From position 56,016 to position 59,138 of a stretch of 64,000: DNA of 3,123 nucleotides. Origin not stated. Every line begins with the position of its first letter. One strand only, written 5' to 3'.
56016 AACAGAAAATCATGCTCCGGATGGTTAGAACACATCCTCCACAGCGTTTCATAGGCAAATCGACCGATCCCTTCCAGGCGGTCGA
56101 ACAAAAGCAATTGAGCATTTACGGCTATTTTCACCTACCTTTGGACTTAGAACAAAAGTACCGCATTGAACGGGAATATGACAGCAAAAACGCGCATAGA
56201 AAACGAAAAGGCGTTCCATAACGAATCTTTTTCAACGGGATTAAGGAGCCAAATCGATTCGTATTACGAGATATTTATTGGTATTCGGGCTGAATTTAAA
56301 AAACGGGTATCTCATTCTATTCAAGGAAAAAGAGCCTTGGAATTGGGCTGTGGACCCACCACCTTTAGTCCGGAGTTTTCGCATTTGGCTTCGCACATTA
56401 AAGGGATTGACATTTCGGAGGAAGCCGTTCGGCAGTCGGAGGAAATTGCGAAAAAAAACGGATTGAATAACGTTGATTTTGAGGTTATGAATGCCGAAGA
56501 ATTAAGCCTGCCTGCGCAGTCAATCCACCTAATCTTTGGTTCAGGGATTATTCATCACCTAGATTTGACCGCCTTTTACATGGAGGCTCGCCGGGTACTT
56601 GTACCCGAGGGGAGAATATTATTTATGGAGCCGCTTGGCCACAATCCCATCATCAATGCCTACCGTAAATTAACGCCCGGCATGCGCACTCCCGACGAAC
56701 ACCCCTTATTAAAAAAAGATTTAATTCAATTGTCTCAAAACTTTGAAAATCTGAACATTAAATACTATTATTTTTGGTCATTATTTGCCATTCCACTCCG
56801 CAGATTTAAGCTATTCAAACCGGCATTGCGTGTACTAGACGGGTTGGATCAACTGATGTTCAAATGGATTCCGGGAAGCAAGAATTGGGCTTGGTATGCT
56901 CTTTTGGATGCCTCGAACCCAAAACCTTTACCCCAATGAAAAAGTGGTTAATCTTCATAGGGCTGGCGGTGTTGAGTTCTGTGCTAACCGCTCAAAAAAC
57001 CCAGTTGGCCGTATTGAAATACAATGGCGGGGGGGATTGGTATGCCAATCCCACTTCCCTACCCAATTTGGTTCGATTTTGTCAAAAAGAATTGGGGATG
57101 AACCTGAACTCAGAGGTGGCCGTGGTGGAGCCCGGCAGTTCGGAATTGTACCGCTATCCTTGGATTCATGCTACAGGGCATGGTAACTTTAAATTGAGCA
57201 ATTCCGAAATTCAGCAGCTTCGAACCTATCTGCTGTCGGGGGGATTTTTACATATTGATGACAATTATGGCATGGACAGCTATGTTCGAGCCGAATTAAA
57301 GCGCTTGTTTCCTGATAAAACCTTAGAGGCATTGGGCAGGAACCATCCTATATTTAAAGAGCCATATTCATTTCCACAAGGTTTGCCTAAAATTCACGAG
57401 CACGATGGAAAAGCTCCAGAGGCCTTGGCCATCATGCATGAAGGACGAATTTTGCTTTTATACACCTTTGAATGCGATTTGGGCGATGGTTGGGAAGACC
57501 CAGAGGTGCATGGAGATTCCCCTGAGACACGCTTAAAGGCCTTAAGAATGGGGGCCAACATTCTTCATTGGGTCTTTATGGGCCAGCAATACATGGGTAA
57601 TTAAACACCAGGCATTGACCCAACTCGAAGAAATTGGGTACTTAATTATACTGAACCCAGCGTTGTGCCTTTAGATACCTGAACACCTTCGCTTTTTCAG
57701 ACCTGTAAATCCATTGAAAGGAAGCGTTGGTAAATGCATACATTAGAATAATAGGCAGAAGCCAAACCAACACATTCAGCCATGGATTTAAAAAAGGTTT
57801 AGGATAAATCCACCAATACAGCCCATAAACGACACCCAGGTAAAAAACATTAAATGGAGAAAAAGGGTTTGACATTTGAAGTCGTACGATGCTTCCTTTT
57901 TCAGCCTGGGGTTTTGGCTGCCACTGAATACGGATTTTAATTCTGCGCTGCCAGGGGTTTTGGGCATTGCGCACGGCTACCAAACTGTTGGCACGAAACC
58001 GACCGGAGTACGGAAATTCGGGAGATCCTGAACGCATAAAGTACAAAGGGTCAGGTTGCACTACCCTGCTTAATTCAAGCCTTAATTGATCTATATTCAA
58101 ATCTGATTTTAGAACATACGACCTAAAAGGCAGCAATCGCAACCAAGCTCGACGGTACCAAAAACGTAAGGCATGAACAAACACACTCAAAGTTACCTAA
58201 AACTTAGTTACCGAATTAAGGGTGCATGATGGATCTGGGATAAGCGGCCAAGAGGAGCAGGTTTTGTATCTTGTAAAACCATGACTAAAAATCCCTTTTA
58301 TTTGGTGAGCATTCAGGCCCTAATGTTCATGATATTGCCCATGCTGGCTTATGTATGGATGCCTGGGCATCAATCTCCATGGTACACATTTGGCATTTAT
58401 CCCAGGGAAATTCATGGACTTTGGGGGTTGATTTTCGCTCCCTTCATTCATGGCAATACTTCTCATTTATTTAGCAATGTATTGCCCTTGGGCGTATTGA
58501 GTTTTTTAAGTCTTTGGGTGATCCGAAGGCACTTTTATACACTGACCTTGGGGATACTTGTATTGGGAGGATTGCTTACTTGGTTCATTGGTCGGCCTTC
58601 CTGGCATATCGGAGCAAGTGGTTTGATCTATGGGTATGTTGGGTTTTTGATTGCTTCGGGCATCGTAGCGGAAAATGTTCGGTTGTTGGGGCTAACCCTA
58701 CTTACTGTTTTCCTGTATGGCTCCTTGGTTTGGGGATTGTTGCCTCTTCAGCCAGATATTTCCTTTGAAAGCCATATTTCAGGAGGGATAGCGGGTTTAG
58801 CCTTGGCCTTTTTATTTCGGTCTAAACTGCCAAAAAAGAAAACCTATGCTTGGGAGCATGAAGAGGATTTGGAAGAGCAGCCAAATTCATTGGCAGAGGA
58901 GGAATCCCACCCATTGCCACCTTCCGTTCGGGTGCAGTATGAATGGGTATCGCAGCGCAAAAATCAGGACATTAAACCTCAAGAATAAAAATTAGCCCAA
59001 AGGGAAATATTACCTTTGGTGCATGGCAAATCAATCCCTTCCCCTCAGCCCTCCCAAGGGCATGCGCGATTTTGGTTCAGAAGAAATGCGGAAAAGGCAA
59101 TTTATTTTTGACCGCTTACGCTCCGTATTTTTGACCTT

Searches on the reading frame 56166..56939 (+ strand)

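Call 63: search_protein_families(library=pfam, proteins=[window:56166-56939:+], max_evalue=0.00001)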
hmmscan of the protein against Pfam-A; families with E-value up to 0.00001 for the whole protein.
window:56166-56939:+ (257 aa): 6 families
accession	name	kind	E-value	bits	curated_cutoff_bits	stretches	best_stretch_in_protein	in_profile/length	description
PF13847.12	Methyltransf_31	-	9.9e-17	61.4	27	1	54-157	4-113/145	Methyltransferase domain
PF13649.12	Methyltransf_25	-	7.4e-16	59.1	27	1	58-149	2-97/97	Methyltransferase domain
PF08241.18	Methyltransf_11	-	1.9e-15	57.7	21.2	1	58-153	1-95/95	Methyltransferase domain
PF08242.18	Methyltransf_12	-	2.8e-10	41.3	30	1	58-151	1-98/98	Methyltransferase domain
PF01209.24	Ubie_methyltran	-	1.1e-08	35.2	20.1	1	44-155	38-153/233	ubiE/COQ5 methyltransferase family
PF13489.12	Methyltransf_23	-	6.7e-08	32.9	27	1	51-167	20-130/164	Methyltransferase domain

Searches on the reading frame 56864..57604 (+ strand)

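Call 63: search_protein_families(library=pfam, proteins=[window:56864-57604:+], max_evalue=0.00001)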
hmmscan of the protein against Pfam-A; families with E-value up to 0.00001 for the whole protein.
window:56864-57604:+ (246 aa): 1 family
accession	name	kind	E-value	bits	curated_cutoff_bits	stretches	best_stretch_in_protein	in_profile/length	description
PF13709.12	DUF4159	-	2.4e-65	220.3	25.9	1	48-237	2-201/202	Domain of unknown function (DUF4159)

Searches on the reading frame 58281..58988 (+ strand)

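Call 63: search_protein_families(library=pfam, proteins=[window:58281-58988:+], max_evalue=0.00001)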
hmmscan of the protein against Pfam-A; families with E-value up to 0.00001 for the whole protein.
window:58281-58988:+ (235 aa): 1 family
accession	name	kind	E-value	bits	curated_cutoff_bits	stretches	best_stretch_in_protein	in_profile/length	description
PF01694.28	Rhomboid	-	1.9e-16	61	22.6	1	47-180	4-141/143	Rhomboid domain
